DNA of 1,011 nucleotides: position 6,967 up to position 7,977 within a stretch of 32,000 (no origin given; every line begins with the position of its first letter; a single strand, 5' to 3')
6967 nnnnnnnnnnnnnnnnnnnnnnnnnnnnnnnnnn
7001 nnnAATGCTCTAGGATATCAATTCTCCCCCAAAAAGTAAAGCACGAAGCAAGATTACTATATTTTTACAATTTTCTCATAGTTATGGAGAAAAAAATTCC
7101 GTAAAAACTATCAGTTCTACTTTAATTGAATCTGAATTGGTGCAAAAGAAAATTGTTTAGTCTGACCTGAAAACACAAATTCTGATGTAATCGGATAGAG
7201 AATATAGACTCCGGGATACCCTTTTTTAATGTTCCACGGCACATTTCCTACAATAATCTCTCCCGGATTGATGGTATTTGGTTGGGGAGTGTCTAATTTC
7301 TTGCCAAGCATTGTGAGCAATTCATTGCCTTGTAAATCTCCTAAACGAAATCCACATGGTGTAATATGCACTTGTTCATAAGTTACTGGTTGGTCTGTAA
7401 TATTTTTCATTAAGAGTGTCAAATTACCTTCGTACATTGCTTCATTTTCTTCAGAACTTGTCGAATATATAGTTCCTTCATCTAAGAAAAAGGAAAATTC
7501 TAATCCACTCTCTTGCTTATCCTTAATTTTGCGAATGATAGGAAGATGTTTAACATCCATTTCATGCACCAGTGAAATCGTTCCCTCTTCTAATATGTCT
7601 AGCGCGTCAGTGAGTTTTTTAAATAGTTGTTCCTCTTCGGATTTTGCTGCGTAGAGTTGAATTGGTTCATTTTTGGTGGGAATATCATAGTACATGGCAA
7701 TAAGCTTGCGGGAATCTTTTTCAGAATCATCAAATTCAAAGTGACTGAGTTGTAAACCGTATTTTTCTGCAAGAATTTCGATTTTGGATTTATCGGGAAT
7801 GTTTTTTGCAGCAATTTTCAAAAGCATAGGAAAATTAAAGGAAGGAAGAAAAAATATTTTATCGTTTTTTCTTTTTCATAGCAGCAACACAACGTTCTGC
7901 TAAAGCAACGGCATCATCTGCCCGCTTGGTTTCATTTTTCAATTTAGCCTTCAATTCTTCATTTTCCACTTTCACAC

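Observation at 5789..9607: HerA-like ATPase / ORFan / Mre11-like phosphoesterase module lacking Rad50 and NurA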

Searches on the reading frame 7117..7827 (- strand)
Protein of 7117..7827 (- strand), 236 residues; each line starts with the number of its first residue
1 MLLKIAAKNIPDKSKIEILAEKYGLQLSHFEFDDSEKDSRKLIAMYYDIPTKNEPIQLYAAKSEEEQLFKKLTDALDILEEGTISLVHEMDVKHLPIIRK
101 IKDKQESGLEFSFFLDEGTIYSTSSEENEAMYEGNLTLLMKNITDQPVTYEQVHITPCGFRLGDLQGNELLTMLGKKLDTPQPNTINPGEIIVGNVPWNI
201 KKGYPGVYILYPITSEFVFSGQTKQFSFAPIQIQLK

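Call 3: search_protein_families(library=pfam, proteins=[window:7117-7827:-], max_evalue=0.1)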
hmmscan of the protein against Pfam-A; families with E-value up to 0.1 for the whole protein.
window:7117-7827:- (236 aa): 0 families

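Call 4: search_protein_families(library=padloc, proteins=[window:7117-7827:-], max_evalue=0.1)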
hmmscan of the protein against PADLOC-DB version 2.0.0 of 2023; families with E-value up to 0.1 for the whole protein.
window:7117-7827:- (236 aa): 0 families

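Call 5: search_protein_families(library=ncbifam, proteins=[window:7117-7827:-], max_evalue=0.1)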
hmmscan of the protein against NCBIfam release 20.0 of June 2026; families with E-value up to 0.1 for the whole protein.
window:7117-7827:- (236 aa): 0 families

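Call 9: find_homologous_proteins(query=window:7117-7827:-, max_evalue=0.001)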
Query window:7117-7827:- (236 aa): 2 proteins with E <= 0.001 among 484 candidates.
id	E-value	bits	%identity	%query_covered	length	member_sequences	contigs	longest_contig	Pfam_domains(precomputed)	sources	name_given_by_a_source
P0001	3.8e-151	519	100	100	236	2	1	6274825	-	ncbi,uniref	ncbi:hypothetical protein [Candidatus Lokiarchaeum ossiferum]|uniref:hypothetical protein n=1 Tax=Ca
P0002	3.6e-130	450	86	100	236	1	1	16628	-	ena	-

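Call 12: find_encoding_contigs(protein=P0002, flank=10000, max_places=6)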
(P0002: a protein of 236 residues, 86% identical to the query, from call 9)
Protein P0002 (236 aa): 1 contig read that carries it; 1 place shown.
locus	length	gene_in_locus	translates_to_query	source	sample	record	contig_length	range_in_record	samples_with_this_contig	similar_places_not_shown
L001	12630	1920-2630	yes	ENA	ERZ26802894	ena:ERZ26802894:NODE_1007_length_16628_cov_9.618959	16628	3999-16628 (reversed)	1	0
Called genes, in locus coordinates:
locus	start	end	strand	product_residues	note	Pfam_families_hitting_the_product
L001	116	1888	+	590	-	PF01935:DUF87, PF05872:HerA_C (faint)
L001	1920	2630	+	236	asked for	-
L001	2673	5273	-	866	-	PF22673:MCP-like_PDC_1, PF00672:HAMP, PF08448:PAS_4 (faint), PF13426:PAS_9 (weak), PF00015:MCPsignal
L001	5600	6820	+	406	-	PF00149:Metallophos, PF12850:Metallophos_2 (faint)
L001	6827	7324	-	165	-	PF00583:Acetyltransf_1, PF13673:Acetyltransf_10, PF13508:Acetyltransf_7, PF08445:FR47 (weak)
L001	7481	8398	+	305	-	PF00005:ABC_tran, PF13304:AAA_21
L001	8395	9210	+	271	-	PF12679:ABC2_membrane_2, PF12698:ABC2_membrane_3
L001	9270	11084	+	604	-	PF05048:NosD (faint), PF13229:Beta_helix (faint)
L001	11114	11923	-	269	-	-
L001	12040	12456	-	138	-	PF04014:MazE_antitoxin (faint)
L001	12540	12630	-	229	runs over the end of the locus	PF00925:GTP_cyclohydro2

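Call 22: predict_structure(alignment_id=A1)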
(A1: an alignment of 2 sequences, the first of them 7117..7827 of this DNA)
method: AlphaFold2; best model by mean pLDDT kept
length: 236 residues; sequences in the alignment: 2
mean_pLDDT: 40.0   pTM: 0.30
mean pLDDT of the five models: 40.0, 39.5, 37.7, 37.1, 34.7
residues with pLDDT >= 90: 0; 70-90: 0; 50-70: 43; < 50: 193
segments of 3 or more residues with pLDDT < 50: 1-9, 43-139, 149-184, 189-236
pLDDT, mean of each block of 10 residues (from residue 1): 39 60 55 58 46 31 43 43 28 26 39 39 34 48 50 34 32 34 50 47 34 28 28 34
secondary structure, 60 per line:
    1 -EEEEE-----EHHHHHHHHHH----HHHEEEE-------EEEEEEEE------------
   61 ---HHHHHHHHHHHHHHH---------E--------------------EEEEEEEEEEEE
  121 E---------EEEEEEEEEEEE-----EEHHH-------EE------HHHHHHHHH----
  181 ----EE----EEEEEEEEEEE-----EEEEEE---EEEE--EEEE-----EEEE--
elements in order: E2-6 H13-22 E30-33 E41-48 H64-78 E109-121 E131-142 H168-176 E191-201 E207-212 E216-219 E222-225 E231-234

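Call 25: search_protein_representatives(protein=window:7117-7827:-)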
Query: 236 residues. Proteins with E-value up to 0.001 (for the whole library): 12; up to 1e-10: 3; up to 1e-30: 1. The best 12 are listed.
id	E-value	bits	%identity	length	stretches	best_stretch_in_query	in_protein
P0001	1.2e-151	519.0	100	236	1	1-236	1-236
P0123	2.1e-11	60.3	26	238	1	25-234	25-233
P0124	6.4e-11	58.7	22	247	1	19-234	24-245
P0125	5.0e-08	49.3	26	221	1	1-236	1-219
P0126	6.5e-08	48.9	27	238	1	36-220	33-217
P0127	2.1e-07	47.2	25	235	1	2-235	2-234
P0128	2.5e-07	47.0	35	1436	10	106-158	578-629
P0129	8.6e-07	45.2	27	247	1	71-234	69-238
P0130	3.7e-06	43.1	27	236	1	36-235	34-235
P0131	6.0e-06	42.5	28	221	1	18-233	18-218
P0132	7.6e-06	42.1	26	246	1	38-222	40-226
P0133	9.0e-04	35.3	28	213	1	89-236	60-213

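Call 42: find_encoding_contigs(protein=P0123, flank=8000, max_places=2)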
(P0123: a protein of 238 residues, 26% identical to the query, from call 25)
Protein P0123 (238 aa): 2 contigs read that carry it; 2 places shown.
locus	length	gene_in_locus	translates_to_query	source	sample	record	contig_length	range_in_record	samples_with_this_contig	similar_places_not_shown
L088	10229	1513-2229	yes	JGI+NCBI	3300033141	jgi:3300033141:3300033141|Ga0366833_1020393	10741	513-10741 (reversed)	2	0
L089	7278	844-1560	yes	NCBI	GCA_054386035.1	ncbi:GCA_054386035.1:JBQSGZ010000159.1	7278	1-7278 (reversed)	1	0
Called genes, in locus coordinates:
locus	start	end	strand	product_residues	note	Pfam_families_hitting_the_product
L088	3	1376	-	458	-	?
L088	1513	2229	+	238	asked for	-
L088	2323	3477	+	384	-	PF01408:GFO_IDH_MocA, PF22725:GFO_IDH_MocA_C3, PF02894:GFO_IDH_MocA_C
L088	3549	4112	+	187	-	PF01073:3Beta_HSD, PF01370:Epimerase, PF02719:Polysacc_synt_2, PF07993:NAD_binding_4, PF13460:NAD_binding_10, PF16363:GDP_Man_Dehyd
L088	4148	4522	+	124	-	PF16363:GDP_Man_Dehyd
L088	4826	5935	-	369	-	PF13439:Glyco_transf_4 (weak), PF00534:Glycos_transf_1, PF13692:Glyco_trans_1_4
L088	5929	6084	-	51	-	-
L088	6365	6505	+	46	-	-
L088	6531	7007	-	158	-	PF01467:CTP_transf_like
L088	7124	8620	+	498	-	PF00025:Arf, PF01926:MMR_HSR1, PF04670:Gtr1_RagA, PF08477:Roc (weak), PF09439:SRPRB (weak)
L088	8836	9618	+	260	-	PF11086:DUF2878 (faint)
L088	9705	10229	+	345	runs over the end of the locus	?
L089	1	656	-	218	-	PF13191:AAA_16 (weak), PF07728:AAA_5 (faint), PF13401:AAA_22 (weak), PF01078:Mg_chelatase (weak)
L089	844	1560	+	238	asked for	-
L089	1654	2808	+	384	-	PF01408:GFO_IDH_MocA, PF22725:GFO_IDH_MocA_C3, PF02894:GFO_IDH_MocA_C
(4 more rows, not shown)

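Call 44: search_solved_structures(query=A4, max_evalue=10)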
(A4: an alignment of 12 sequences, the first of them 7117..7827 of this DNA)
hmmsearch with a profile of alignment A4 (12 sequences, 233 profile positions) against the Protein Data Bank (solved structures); distinct sequences matched with E-value up to 10: 3.
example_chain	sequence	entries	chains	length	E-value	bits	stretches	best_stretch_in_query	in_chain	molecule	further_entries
30dr_L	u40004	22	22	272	0.17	14.6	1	31-79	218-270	F-actin-capping protein subunit beta | F-actin capping protein beta subunit | Isoform 2 of F-actin-capping protein subunit beta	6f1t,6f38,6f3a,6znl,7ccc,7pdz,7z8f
9yim_Z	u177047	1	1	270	0.22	14.3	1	31-78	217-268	F-actin-capping protein subunit beta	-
6f1u_L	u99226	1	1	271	0.22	14.3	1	31-78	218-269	F-actin capping protein beta subunit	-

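Call 45: search_protein_families(library=pfam, alignment_id=A4, max_evalue=1)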
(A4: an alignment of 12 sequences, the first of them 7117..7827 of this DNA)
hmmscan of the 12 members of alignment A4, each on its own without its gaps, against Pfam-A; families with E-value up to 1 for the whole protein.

A. member 1, window:7117-7827:- (236 aa): 0 families

B. families by the number of members that match (of 12 scanned): 7 families
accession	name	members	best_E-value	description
PF14524.12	Wzt_C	1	0.0012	Wzt C-terminal domain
PF22073.2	Cep192_D4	1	0.022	Cep192 domain 4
PF21633.3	MOV-10_Ig-like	1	0.043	Helicase MOV-10, Ig-like domain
PF17225.8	DUF5301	1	0.055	Domain of unknown function (DUF5300)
PF19537.4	DUF6061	1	0.099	Family of unknown function (DUF6061)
PF14646.12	MYCBPAP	1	0.11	MYCBP-associated protein family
PF07610.17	DUF1573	1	0.22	Protein of unknown function (DUF1573)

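Call 85: list_cluster_members(proteins=[P0123, P0124, P0125, P0126, P0127, P0129, P0130, P0131, P0132, P0133])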
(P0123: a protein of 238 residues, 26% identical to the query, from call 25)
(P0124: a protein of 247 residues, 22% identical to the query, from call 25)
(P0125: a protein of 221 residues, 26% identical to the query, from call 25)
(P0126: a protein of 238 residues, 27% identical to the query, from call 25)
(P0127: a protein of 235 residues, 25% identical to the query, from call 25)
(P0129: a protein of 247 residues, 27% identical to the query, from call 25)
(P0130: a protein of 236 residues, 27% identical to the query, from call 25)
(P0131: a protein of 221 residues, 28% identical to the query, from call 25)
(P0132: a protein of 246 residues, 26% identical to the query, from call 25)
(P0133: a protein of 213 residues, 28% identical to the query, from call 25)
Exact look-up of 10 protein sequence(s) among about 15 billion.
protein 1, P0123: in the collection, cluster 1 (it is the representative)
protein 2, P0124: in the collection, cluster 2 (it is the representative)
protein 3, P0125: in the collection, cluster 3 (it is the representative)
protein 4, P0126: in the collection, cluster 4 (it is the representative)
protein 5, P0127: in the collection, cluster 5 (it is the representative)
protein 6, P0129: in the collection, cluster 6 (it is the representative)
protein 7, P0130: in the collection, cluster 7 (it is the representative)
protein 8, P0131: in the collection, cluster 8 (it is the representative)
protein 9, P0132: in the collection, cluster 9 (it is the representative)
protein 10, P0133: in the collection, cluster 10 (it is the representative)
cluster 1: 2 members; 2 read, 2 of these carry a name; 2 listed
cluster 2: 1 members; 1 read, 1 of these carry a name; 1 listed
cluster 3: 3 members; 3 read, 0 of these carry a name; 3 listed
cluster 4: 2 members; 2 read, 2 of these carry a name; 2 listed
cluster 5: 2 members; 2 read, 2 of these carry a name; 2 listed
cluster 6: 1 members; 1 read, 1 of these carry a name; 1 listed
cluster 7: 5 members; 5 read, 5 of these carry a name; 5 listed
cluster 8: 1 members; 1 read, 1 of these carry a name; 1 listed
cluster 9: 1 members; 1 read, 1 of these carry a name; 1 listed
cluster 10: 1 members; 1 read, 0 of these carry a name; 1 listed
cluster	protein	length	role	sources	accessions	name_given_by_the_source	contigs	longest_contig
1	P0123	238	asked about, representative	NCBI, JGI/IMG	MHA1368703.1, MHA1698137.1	MAG: hypothetical protein ACTSWN_04790 [Promethearchaeota archaeon]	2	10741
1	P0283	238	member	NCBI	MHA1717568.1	MAG: hypothetical protein ACTSXP_18145 [Promethearchaeota archaeon]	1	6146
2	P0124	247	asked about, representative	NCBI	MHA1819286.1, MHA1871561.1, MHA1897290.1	MAG: hypothetical protein ACTSU2_07845 [Promethearchaeota archaeon]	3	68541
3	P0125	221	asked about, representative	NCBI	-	-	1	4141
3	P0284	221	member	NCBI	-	-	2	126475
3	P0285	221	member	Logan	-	-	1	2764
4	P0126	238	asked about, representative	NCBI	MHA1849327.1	MAG: hypothetical protein ACTSXU_16905 [Promethearchaeota archaeon]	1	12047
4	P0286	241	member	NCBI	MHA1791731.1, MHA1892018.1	MAG: hypothetical protein ACTSVI_03740 [Promethearchaeota archaeon]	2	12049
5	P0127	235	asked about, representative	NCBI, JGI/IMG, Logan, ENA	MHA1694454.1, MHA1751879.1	MAG: hypothetical protein ACTSYZ_05860 [Candidatus Helarchaeota archaeon]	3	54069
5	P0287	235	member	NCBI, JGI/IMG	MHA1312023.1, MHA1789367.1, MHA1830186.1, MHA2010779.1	MAG: hypothetical protein ACTSWR_01485 [Candidatus Helarchaeota archaeon]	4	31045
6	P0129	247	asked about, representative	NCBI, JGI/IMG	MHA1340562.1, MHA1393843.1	MAG: hypothetical protein ACTSRZ_10095 [Promethearchaeota archaeon]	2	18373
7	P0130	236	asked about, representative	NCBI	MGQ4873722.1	MAG: hypothetical protein ACP6IY_06555 [Promethearchaeia archaeon]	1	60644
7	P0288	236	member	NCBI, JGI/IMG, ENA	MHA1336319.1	MAG: hypothetical protein ACTSPW_11315 [Promethearchaeota archaeon]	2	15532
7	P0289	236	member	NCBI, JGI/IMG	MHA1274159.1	MAG: hypothetical protein ACTSQS_12080 [Promethearchaeota archaeon]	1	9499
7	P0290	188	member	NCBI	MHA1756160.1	MAG: hypothetical protein ACTSVV_05270, partial [Promethearchaeota archaeon]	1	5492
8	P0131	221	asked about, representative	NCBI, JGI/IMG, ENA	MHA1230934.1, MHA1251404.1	MAG: hypothetical protein ACTSRP_15545 [Candidatus Helarchaeota archaeon]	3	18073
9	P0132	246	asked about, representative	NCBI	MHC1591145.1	MAG: hypothetical protein ACXQS8_03595 [Candidatus Helarchaeales archaeon]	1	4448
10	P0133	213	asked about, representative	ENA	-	-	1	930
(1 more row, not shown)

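Call 86: find_encoding_contigs(protein=P0127, flank=5000, max_places=2)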
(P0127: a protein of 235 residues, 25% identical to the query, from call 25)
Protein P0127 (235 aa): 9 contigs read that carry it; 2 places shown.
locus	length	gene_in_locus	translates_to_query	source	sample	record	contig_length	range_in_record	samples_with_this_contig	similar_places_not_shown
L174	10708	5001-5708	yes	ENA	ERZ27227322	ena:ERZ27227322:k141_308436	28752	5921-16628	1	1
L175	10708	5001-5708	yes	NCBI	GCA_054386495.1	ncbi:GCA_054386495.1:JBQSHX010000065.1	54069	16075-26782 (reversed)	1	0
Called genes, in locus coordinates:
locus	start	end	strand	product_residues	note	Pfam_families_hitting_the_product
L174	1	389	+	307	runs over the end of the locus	-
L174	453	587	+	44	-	-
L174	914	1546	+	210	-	PF02607:B12-binding_2, PF02310:B12-binding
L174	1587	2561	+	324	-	PF04307:YdjM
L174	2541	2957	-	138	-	-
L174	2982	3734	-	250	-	-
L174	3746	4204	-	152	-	PF18546:MetOD1 (weak)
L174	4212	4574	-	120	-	PF03259:Robl_LC7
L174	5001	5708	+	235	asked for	-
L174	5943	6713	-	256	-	PF10040:CRISPR_Cas6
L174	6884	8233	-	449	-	PF02754:CCG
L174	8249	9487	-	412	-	PF13183:Fer4_8 (weak), PF13237:Fer4_10 (weak), PF02754:CCG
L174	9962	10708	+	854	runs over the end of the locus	PF02901:PFL-like, PF01228:Gly_radical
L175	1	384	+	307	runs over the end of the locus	-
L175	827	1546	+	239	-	PF02607:B12-binding_2, PF02310:B12-binding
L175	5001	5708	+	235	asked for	-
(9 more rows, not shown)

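Call 87: find_encoding_contigs(protein=P0130, flank=5000, max_places=1)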
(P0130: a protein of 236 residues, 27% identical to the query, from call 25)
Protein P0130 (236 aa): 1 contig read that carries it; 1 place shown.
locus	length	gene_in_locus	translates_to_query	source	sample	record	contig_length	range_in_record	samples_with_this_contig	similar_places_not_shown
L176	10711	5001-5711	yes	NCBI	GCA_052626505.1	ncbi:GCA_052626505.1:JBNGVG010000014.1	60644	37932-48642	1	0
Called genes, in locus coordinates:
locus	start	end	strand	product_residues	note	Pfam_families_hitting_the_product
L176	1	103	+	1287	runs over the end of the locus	-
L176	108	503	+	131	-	-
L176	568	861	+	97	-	PF00462:Glutaredoxin (weak)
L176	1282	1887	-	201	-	PF03358:FMN_red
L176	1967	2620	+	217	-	PF04967:HTH_10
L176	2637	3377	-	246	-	PF13187:Fer4_9 (faint), PF00037:Fer4 (weak), PF12837:Fer4_6, PF13237:Fer4_10, PF14697:Fer4_21 (weak), PF12838:Fer4_7 (weak), PF27217:AF_0155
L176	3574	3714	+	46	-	PF00301:Rubredoxin, PF21349:RUBY_RBDX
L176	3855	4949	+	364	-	-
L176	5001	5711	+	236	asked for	-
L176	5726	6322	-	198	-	PF00626:Gelsolin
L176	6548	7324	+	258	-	-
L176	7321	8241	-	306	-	PF00626:Gelsolin (weak)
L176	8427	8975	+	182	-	PF00025:Arf, PF00071:Ras, PF04670:Gtr1_RagA, PF08477:Roc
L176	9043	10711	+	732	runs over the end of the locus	PF16317:Glyco_hydro_99, PF03659:Glyco_hydro_71, PF14307:Glyco_tran_WbsX (weak)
